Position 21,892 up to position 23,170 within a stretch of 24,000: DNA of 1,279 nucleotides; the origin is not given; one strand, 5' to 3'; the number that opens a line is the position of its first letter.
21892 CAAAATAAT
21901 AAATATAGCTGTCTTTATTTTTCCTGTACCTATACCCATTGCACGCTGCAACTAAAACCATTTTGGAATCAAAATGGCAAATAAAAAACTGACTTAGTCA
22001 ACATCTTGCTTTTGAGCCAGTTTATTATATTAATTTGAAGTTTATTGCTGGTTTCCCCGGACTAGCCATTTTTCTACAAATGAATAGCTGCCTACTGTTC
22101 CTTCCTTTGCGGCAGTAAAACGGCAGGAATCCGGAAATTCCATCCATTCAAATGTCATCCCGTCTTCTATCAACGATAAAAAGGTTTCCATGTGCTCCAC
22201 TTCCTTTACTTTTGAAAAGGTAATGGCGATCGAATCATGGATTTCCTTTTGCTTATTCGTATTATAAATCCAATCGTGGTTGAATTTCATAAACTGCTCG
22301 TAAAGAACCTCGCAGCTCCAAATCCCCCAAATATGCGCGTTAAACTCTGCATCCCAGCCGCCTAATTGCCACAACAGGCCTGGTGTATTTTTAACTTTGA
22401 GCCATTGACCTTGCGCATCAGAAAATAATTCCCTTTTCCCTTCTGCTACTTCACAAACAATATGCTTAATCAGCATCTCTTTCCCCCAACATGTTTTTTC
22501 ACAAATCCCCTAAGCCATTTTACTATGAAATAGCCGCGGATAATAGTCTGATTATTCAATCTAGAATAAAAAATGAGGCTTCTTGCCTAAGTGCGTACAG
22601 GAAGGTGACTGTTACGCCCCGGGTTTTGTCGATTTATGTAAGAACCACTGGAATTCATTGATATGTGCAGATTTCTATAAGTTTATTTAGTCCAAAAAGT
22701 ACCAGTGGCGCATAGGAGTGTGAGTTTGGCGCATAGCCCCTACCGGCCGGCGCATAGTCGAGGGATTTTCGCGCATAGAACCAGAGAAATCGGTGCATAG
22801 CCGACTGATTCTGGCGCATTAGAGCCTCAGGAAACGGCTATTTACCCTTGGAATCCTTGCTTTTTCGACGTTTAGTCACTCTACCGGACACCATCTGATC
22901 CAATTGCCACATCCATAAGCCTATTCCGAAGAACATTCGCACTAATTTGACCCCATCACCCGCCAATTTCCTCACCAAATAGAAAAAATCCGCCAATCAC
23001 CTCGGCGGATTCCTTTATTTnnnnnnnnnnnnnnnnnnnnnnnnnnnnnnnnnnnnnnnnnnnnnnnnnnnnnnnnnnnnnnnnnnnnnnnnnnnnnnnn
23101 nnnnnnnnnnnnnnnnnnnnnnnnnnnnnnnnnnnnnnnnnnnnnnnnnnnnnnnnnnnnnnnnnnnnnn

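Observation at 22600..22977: Copy B of the same element, in the same orientation and the same kind of genomic niche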

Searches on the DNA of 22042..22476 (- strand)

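Call 71: search_rna_families(sources=[L113, L114, L116, L025, L043, L083, L115, L118], threshold=gathering)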
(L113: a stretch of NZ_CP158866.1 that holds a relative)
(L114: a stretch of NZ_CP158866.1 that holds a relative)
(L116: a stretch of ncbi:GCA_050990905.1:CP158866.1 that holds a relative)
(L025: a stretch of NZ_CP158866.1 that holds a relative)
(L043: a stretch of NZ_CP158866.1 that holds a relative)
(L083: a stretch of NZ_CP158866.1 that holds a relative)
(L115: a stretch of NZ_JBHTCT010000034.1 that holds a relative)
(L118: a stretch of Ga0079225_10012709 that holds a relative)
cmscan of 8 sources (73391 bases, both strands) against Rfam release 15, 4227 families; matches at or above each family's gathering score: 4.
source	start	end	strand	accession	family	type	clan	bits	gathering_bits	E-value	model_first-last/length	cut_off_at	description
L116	3453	3655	-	RF00230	T-box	Cis-reg; leader;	-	102.8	93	1.6e-21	1-219/219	no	T-box leader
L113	2677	2790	+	RF00162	SAM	Cis-reg; riboswitch;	CL00012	95.6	44.4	1.1e-21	1-108/108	no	SAM riboswitch aptamer (S box leader)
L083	4352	4546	+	RF00013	6S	Gene;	-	72.3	46.4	3e-12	1-187/187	no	6S / SsrS RNA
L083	130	191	+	RF01734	Fluoride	Cis-reg; riboswitch;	-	56.6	34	5.7e-13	1-64/64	no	Fluoride riboswitch aptamer (crcB RNA motif)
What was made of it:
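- On Any curated RNA family (Rfam 15): None over eight related loci (call 71).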

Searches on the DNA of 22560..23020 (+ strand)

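Call 11: search_dna_similar(query=window:22560-23020:+, collection=plasmids, mode=distant, max_evalue=0.001)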
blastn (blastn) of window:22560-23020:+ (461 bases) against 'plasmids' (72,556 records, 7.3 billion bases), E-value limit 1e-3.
No match.

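Call 12: search_dna_similar(query=window:22560-23020:+, collection=phages, mode=distant, max_evalue=0.001)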
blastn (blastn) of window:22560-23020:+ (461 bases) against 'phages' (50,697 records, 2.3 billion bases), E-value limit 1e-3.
No match.
